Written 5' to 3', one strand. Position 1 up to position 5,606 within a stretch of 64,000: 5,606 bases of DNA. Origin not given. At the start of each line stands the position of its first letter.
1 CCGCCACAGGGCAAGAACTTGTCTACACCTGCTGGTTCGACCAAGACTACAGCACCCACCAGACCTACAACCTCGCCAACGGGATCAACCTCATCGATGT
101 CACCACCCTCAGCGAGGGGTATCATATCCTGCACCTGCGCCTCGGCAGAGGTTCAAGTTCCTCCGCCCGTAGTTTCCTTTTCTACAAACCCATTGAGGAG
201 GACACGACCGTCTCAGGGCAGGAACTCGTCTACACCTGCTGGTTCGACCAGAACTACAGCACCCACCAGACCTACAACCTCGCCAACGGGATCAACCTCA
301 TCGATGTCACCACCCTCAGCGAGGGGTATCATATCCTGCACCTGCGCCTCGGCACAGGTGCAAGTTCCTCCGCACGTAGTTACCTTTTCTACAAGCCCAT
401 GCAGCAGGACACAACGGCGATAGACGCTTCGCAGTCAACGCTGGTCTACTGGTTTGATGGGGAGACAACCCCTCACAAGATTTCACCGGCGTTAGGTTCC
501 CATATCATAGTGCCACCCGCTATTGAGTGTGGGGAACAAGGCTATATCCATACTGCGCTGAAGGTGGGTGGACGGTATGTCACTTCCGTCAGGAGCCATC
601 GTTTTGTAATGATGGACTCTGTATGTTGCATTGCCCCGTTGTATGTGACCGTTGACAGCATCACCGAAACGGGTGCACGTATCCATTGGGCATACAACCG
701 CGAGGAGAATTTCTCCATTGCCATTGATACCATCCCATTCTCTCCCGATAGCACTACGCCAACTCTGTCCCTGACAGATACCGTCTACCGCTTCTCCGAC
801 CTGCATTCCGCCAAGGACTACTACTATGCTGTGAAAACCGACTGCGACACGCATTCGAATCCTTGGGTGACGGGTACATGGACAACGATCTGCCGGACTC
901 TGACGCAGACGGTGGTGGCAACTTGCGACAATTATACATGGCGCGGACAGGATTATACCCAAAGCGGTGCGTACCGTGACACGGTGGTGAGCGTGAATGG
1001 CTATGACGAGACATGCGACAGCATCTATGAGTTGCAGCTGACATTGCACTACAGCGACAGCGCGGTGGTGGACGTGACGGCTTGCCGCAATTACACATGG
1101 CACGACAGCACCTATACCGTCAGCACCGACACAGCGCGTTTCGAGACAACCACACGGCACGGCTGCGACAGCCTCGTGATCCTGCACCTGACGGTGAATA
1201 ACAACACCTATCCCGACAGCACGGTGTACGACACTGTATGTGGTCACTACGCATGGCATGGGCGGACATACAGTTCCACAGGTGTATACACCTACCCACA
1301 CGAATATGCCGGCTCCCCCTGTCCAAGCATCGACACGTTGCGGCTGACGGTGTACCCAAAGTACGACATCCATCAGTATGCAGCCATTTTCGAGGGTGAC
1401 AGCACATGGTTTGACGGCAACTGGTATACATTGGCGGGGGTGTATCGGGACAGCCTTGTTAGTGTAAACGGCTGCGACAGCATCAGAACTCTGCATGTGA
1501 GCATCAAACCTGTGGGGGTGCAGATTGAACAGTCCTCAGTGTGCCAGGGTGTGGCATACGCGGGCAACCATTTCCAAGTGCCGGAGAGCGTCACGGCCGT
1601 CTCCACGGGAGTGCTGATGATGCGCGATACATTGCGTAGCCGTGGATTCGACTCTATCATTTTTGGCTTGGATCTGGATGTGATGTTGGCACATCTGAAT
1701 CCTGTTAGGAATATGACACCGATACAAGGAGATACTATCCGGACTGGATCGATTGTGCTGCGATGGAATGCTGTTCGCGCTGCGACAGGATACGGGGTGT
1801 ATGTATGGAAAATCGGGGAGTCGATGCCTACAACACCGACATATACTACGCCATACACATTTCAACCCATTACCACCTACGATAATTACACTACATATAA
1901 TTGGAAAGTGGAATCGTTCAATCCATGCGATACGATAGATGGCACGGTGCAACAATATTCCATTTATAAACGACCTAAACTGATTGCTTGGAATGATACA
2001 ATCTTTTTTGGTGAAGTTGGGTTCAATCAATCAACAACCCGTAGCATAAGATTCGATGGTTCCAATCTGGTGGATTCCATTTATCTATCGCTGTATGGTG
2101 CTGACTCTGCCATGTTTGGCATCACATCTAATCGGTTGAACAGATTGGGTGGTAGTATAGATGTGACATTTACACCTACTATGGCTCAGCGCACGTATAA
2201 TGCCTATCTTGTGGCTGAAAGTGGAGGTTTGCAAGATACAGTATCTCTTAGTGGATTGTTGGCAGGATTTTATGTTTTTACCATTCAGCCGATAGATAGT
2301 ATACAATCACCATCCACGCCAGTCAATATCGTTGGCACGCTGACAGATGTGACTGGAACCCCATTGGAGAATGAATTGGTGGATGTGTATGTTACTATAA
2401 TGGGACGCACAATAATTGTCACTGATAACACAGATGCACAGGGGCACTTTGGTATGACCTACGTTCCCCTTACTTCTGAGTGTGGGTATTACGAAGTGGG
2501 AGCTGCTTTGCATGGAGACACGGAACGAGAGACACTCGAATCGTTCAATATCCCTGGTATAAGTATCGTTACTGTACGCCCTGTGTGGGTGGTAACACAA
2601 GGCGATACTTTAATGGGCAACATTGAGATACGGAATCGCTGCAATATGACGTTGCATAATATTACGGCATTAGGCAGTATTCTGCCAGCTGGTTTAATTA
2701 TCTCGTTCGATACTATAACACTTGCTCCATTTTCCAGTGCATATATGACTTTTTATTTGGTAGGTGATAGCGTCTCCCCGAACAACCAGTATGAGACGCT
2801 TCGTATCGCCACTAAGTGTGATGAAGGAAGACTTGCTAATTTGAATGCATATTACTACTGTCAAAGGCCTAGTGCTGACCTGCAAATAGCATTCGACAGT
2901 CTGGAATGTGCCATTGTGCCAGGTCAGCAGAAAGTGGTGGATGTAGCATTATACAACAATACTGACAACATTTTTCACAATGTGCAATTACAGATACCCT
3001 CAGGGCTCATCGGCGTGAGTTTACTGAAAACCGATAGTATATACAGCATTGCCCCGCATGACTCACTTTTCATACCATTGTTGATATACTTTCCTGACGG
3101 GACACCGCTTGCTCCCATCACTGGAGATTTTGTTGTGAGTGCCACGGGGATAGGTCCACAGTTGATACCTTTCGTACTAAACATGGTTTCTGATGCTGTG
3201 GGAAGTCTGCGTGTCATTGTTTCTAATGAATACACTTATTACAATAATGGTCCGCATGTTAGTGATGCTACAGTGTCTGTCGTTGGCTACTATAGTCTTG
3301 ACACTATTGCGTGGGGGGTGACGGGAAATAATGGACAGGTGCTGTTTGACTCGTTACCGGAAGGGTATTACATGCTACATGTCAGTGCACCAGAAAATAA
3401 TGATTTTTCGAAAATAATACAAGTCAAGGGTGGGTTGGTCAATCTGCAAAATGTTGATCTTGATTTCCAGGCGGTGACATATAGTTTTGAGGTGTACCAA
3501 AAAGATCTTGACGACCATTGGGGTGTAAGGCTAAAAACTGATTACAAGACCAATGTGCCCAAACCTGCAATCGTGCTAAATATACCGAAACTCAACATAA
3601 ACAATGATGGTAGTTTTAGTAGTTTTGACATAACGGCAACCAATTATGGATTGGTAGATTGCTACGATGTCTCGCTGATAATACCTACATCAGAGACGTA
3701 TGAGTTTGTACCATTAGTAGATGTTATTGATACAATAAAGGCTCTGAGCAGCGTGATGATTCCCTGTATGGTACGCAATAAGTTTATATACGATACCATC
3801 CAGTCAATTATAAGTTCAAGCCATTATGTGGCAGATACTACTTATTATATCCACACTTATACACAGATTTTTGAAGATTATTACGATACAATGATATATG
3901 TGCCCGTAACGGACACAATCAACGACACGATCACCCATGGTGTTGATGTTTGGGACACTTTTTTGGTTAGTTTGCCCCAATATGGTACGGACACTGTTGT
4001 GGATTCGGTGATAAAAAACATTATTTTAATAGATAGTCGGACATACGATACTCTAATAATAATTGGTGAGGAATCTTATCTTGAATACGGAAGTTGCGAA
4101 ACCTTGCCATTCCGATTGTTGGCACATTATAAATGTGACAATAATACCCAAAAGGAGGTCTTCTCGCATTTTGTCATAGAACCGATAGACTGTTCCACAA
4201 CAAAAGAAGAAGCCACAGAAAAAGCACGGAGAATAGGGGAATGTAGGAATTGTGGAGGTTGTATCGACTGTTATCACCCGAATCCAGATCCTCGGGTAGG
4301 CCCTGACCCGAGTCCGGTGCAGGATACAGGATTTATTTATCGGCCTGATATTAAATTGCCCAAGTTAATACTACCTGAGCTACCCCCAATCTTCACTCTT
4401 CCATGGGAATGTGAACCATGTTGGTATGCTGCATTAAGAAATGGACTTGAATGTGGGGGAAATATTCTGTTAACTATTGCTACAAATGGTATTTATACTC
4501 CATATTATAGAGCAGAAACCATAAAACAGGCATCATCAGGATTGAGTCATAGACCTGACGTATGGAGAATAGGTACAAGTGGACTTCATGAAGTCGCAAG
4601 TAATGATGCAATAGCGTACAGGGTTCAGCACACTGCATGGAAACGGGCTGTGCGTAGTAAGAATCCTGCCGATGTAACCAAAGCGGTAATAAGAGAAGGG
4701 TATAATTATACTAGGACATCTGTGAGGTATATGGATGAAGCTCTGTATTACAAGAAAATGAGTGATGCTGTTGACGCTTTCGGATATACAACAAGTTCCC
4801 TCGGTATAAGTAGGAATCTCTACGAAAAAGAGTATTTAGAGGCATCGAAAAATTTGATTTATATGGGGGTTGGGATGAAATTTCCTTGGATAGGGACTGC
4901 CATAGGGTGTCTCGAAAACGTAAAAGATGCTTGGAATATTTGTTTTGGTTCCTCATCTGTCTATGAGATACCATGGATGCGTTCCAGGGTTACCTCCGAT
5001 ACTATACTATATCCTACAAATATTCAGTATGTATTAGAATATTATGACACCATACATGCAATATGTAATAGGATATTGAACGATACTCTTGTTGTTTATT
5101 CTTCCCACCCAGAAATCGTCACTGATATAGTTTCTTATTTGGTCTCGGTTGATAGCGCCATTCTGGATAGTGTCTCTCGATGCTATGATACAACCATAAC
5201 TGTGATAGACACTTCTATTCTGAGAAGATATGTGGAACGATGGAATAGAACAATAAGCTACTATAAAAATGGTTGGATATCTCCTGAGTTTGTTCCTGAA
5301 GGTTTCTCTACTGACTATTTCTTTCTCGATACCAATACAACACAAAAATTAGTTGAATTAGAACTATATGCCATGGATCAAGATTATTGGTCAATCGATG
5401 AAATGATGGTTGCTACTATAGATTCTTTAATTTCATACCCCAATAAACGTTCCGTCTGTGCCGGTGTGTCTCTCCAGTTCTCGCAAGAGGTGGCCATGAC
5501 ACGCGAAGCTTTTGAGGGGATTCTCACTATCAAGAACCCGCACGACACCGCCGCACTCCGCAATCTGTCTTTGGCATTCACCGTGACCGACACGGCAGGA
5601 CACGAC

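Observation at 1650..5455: Abrupt 3.8-kb low-GC segment inside a single giant ORF (mosaic gene)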

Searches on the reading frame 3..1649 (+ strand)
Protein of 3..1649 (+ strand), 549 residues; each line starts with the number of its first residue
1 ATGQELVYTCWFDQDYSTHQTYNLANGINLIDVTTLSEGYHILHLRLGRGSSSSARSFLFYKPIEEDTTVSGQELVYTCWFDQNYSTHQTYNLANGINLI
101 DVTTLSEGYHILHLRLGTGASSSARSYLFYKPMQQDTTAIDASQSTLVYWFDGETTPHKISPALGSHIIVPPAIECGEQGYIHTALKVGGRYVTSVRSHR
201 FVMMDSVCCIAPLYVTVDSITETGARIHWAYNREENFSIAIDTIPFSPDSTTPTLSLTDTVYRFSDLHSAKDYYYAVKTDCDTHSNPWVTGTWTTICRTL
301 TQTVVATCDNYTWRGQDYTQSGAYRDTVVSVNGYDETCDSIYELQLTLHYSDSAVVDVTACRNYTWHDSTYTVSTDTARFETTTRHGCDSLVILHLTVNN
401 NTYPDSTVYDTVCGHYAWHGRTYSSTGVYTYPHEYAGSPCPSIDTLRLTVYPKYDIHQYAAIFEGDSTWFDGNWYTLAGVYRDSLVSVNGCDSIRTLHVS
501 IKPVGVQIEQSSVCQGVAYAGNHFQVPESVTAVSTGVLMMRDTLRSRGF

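Call 42: search_protein_families(library=pfam, proteins=[window:3-1649:+], max_evalue=1)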
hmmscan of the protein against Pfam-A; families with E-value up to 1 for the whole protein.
window:3-1649:+ (549 aa): 1 family
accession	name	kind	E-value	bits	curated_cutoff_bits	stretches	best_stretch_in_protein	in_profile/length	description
PF25343.1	PH_UBFD1_C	-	0.004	17.9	27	0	105-134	75-102/113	C-terminal PH-like domain in UBFD1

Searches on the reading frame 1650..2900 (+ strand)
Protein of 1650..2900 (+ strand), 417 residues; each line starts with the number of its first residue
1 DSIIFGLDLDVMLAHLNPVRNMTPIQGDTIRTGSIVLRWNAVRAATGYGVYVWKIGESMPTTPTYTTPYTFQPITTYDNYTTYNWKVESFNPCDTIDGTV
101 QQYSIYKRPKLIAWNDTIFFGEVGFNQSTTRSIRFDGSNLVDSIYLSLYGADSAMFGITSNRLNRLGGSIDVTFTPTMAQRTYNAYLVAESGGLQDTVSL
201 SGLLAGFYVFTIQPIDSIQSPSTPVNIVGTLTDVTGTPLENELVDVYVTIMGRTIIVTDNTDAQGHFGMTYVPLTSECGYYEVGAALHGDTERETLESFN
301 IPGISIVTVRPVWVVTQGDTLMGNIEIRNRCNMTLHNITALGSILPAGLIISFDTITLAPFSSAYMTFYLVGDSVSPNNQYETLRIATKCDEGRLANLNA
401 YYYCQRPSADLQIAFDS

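Call 42: search_protein_families(library=pfam, proteins=[window:1650-2900:+], max_evalue=1)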
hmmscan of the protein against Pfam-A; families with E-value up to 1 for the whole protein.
window:1650-2900:+ (417 aa): 3 families
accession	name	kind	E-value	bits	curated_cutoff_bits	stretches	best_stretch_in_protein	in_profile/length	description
PF00775.27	Dioxygenase_C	-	0.016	15.1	27.3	1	220-284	25-89/182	Dioxygenase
PF02369.22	Big_1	-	0.026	15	34.9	1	223-292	17-85/93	Bacterial Ig-like domain (group 1)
PF13620.12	CarboxypepD_reg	-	0.085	13.7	32.3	1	227-283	2-52/82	Carboxypeptidase regulatory-like domain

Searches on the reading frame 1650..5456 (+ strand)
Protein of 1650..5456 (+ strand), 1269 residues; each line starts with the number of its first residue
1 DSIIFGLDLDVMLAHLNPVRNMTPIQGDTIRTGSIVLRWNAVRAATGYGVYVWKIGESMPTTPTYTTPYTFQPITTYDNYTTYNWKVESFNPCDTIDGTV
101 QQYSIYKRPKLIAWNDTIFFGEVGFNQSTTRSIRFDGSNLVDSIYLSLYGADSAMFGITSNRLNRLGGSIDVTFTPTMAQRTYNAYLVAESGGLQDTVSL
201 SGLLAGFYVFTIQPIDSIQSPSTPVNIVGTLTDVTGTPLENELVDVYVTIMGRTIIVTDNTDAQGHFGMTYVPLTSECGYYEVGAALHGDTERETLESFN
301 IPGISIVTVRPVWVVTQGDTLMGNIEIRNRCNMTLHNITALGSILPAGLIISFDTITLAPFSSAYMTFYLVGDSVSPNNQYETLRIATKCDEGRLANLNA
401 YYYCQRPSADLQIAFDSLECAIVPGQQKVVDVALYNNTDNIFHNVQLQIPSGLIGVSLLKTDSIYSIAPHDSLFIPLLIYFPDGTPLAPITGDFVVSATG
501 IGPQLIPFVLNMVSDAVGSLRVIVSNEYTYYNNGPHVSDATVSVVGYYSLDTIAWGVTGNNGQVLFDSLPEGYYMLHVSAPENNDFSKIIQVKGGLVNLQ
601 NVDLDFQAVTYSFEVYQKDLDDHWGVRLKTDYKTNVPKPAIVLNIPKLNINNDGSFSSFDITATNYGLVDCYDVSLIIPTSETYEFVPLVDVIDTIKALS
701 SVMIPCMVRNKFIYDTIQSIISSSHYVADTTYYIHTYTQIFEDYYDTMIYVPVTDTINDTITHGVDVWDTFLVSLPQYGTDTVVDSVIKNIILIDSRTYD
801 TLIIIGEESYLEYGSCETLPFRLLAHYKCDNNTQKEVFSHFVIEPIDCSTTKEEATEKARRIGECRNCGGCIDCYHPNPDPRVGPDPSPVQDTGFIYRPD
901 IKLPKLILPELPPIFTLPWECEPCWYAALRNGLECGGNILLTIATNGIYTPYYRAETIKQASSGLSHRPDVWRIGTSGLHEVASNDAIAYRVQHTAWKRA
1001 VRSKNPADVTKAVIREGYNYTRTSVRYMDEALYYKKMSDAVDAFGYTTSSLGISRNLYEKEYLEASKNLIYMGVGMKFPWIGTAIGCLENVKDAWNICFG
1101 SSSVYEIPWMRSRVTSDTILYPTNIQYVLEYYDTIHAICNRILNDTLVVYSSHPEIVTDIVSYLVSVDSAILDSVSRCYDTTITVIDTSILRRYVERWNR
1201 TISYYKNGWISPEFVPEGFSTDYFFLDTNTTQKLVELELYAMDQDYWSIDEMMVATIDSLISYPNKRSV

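Call 39: search_solved_structures(query=window:1650-5456:+, max_evalue=1)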
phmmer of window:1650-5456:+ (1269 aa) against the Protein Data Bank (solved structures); distinct sequences matched with E-value up to 1: 0.

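Call 65: search_protein_representatives(protein=window:1857-5456:+)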
Query: 1200 residues. Proteins with E-value up to 0.001 (for the whole library): 1802; up to 1e-10: 1294; up to 1e-30: 622. The best 150 are listed.
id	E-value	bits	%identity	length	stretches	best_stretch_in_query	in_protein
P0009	0.0e+00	1041.0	45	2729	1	1-1200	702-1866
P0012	1.6e-267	906.8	43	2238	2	4-884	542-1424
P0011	2.1e-265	899.8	49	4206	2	1-736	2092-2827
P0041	1.2e-247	841.0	51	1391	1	5-737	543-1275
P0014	9.2e-244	828.2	43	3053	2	6-886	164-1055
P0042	2.4e-242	823.5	43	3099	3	1-868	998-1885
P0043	6.5e-205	699.5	39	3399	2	3-874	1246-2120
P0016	1.6e-123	429.9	37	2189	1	7-641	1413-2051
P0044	9.5e-121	420.7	36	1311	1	6-640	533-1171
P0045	4.1e-119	415.3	35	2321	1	5-639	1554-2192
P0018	2.9e-118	412.5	34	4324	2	5-652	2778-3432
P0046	2.6e-116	406.0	36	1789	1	5-640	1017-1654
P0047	2.5e-113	396.2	36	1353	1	9-640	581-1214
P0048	9.9e-113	394.2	35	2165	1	5-644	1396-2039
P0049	2.5e-112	392.9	36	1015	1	7-639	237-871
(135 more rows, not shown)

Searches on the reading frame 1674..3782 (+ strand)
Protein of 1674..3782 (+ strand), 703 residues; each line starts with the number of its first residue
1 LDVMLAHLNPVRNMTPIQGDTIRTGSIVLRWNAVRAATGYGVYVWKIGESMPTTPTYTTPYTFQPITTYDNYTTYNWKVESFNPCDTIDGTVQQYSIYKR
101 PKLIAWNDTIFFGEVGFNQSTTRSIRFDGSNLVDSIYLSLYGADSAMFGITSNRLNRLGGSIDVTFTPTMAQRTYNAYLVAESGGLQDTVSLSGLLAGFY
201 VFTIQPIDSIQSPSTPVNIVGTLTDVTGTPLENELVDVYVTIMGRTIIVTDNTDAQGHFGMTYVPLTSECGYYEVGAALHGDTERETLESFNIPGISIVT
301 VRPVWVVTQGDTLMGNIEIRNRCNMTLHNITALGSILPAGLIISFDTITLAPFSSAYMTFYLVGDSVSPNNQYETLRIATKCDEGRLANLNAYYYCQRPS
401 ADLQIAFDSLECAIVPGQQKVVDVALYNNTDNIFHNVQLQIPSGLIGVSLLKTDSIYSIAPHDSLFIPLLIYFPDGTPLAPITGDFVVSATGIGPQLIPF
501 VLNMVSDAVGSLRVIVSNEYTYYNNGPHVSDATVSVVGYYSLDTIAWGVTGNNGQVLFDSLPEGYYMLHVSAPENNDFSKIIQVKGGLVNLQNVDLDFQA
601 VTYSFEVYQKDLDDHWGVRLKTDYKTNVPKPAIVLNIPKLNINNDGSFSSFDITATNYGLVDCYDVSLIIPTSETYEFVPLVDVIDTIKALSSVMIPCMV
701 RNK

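Call 82: search_solved_structures(query=A3, max_evalue=1)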
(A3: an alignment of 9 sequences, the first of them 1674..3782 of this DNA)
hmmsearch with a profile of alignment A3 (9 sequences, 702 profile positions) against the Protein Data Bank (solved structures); distinct sequences matched with E-value up to 1: 1.
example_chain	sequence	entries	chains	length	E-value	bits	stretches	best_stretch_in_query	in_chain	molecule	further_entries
7x8c_A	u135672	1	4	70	0.97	10.9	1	527-582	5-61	KTSC domain-containing protein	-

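Call 94: predict_structure(alignment_id=A3)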
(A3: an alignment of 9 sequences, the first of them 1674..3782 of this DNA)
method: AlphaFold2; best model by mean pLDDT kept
length: 703 residues; sequences in the alignment: 9
mean_pLDDT: 72.9   pTM: 0.33
mean pLDDT of the five models: 72.9, 70.8, 67.2, 66.1, 65.2
residues with pLDDT >= 90: 76; 70-90: 379; 50-70: 182; < 50: 66
segments of 3 or more residues with pLDDT < 50: 1-25, 208-211, 405-408, 521-525, 603-605, 610-618, 620-622, 627-631
pLDDT, mean of each block of 10 residues (from residue 1): 30 31 54 74 84 84 72 75 65 63 79 88 87 86 92 88 92 91 86 89 69 68 88 90 74 91 66 79 72 52 69 77 66 81 86 77 80 76 64 71 52 72 72 78 79 72 76 78 81 71 71 79 55 78 76 84 79 79 77 76 52 45 49 68 70 71 53 64 63 77 68
secondary structure, 60 per line:
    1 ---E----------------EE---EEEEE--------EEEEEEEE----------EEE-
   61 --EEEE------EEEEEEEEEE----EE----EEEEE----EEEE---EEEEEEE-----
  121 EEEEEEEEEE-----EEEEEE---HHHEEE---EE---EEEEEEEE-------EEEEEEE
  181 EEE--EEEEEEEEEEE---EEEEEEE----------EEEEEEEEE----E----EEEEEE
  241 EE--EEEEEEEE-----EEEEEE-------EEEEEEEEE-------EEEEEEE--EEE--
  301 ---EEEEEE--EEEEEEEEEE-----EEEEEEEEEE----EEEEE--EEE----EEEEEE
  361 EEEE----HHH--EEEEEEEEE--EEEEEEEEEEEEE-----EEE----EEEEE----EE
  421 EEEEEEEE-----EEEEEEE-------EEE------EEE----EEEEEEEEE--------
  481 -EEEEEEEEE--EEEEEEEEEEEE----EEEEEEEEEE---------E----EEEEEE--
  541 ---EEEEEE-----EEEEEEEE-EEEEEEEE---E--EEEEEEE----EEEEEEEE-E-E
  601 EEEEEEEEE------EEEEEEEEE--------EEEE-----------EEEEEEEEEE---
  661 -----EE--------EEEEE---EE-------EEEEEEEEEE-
elements in order (helices of 4 or more, strands of 3 or more residues): E26-30 E39-46 E57-59 E63-66 E73-82 E93-97 E102-105 E109-115 E121-130 E136-141 E148-150 E159-166 E174-183 E186-196 E200-206 E217-225 E235-242 E245-252 E258-263 E271-279 E287-293 E296-298 E304-309 E312-321 E327-336 E341-345 E348-350 E355-364 E374-382 E385-397 E403-405 E410-414 E419-428 E434-440 E448-450 E457-459 E464-472 E482-490 E493-504 E509-518 E533-538 E544-549 E555-562 E564-571 E578-584 E589-596 E600-609 E616-624 E633-636 E648-657 E676-680 E693-702

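Call 96: fold_search(model_id=the predicted structure, library=pdb)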
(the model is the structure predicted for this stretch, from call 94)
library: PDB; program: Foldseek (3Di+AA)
matches with E <= 10: 1934; with E <= 0.001: 500
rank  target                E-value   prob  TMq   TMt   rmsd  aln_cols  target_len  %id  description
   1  7som_D                3.2e-20  1.00  0.20  0.12  26.1       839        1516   11  Ciliary C2 central pair apparatus isolated from Chlamydomonas reinhardtii (released 2022-04-13)
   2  9ijj_O                1.6e-19  1.00  0.18  0.12  69.4       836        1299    8  In situ structure of the central apparatus in mouse sperm axoneme. (released 2025-06-04)
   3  7sqc_O0               4.1e-19  1.00  0.18  0.12  45.9       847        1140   10  Ciliary C1 central pair apparatus isolated from Chlamydomonas reinhardtii (released 2022-04-13)
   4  9ijj_h                1.5e-18  1.00  0.20  0.12  31.3       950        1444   11  In situ structure of the central apparatus in mouse sperm axoneme. (released 2025-06-04)
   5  7sqc_2A               2.3e-18  1.00  0.15  0.15  57.6       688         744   10  Ciliary C1 central pair apparatus isolated from Chlamydomonas reinhardtii (released 2022-04-13)
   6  7sqc_2B               9.2e-18  1.00  0.15  0.14  57.5       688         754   10  Ciliary C1 central pair apparatus isolated from Chlamydomonas reinhardtii (released 2022-04-13)
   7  9ijj_4I               1.5e-17  1.00  0.16  0.05  74.3       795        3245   10  In situ structure of the central apparatus in mouse sperm axoneme. (released 2025-06-04)
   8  9ijj_4H               2.8e-17  1.00  0.15  0.05  58.8       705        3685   10  In situ structure of the central apparatus in mouse sperm axoneme. (released 2025-06-04)
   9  9ijj_4G               5.3e-16  1.00  0.15  0.04  59.5       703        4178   10  In situ structure of the central apparatus in mouse sperm axoneme. (released 2025-06-04)
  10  9ijj_C                6.9e-16  1.00  0.17  0.14  47.1       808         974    9  In situ structure of the central apparatus in mouse sperm axoneme. (released 2025-06-04)
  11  9ijj_4J               7.9e-16  1.00  0.17  0.16  52.0       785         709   11  In situ structure of the central apparatus in mouse sperm axoneme. (released 2025-06-04)
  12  9ijj_E                1.6e-15  1.00  0.15  0.20  30.6       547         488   12  In situ structure of the central apparatus in mouse sperm axoneme. (released 2025-06-04)
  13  7sqc_F1               3.2e-14  1.00  0.17  0.22  18.4       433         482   10  Ciliary C1 central pair apparatus isolated from Chlamydomonas reinhardtii (released 2022-04-13)
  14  9ijj_P                6.8e-14  1.00  0.18  0.20  22.6       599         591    9  In situ structure of the central apparatus in mouse sperm axoneme. (released 2025-06-04)
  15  7n6g_4C               7.7e-14  1.00  0.18  0.19  24.3       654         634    8  C1 of central pair (released 2022-05-18)
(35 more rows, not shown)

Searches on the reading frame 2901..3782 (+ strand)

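Call 42: search_protein_families(library=pfam, proteins=[window:2901-3782:+], max_evalue=1)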
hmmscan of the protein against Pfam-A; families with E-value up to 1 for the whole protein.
window:2901-3782:+ (294 aa): 4 families
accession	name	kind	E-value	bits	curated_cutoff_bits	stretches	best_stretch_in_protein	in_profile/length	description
PF13620.12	CarboxypepD_reg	-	0.00034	21.4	32.3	1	116-187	10-81/82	Carboxypeptidase regulatory-like domain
PF07495.19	Y_Y_Y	-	0.015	15.7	26.6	1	138-167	21-50/65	Y_Y_Y domain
PF17210.9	SdrD_B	-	0.016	15.9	29.7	1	120-172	24-75/112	SdrD B-like domain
PF09430.16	EMC7_beta-sandw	-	0.063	13.9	26.6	1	121-171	8-54/122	ER membrane protein complex subunit 7, beta-sandwich domain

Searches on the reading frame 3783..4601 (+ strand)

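Call 42: search_protein_families(library=pfam, proteins=[window:3783-4601:+], max_evalue=1)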
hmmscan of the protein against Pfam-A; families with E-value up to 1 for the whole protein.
window:3783-4601:+ (273 aa): 1 family
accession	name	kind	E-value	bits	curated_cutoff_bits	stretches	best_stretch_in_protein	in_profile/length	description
PF13274.11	SocA_Panacea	-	0.24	12.8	25.7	1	15-51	6-42/113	Antitoxin SocA-like, Panacea domain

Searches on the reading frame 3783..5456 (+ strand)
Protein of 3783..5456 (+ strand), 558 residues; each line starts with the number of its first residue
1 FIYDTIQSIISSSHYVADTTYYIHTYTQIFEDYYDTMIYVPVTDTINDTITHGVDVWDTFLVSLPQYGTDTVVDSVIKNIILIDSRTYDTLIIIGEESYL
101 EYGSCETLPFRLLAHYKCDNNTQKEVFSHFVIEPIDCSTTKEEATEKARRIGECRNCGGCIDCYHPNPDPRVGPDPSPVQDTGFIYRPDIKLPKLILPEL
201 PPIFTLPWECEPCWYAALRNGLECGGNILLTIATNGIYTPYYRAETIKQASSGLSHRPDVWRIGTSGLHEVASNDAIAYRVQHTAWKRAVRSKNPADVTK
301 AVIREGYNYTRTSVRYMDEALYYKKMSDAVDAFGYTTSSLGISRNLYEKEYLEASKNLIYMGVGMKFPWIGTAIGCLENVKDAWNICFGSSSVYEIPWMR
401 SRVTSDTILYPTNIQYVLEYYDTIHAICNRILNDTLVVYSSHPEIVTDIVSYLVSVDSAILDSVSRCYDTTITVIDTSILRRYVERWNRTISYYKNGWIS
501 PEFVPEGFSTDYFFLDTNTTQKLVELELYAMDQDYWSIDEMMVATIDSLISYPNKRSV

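Call 76: predict_structure(alignment_id=A2)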
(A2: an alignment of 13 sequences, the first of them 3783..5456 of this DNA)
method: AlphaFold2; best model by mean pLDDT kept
length: 558 residues; sequences in the alignment: 13
mean_pLDDT: 45.2   pTM: 0.24
mean pLDDT of the five models: 45.2, 44.4, 41.5, 37.8, 37.8
residues with pLDDT >= 90: 0; 70-90: 16; 50-70: 187; < 50: 355
segments of 3 or more residues with pLDDT < 50: 1-10, 17-79, 95-104, 106-116, 123-134, 139-209, 225-283, 293-295, 297-299, 301-372, 389-408, 552-558
pLDDT, mean of each block of 10 residues (from residue 1): 45 51 40 39 41 38 37 40 58 48 44 48 47 47 34 26 26 31 25 23 29 52 46 32 32 28 26 38 49 49 42 34 39 35 35 43 41 53 53 36 38 72 65 56 62 66 64 58 67 64 66 55 61 52 61 40
secondary structure, 60 per line:
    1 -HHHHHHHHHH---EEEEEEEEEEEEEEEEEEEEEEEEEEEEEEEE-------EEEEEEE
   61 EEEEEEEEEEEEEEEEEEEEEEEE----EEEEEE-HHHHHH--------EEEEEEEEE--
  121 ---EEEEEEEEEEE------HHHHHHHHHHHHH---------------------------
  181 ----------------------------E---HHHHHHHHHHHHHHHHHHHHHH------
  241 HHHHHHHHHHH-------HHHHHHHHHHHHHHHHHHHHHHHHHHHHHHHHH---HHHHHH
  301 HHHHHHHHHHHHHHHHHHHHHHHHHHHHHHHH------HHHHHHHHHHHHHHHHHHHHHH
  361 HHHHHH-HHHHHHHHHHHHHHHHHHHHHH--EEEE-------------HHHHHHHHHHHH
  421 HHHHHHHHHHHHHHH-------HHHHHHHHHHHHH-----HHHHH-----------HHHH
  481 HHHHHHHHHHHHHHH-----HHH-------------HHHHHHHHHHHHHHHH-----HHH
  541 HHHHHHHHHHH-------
elements in order: H2-11 E15-46 E54-84 E89-94 H96-101 E110-118 E124-134 H141-153 H213-234 H241-251 H259-291 H295-332 H339-366 H368-389 E392-395 H409-435 H443-455 H461-465 H477-495 H517-532 H538-551

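Call 79: search_solved_structures(query=A2, max_evalue=1)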
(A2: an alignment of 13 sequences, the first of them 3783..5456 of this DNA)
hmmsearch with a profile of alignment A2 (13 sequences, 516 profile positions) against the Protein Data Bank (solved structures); distinct sequences matched with E-value up to 1: 0.
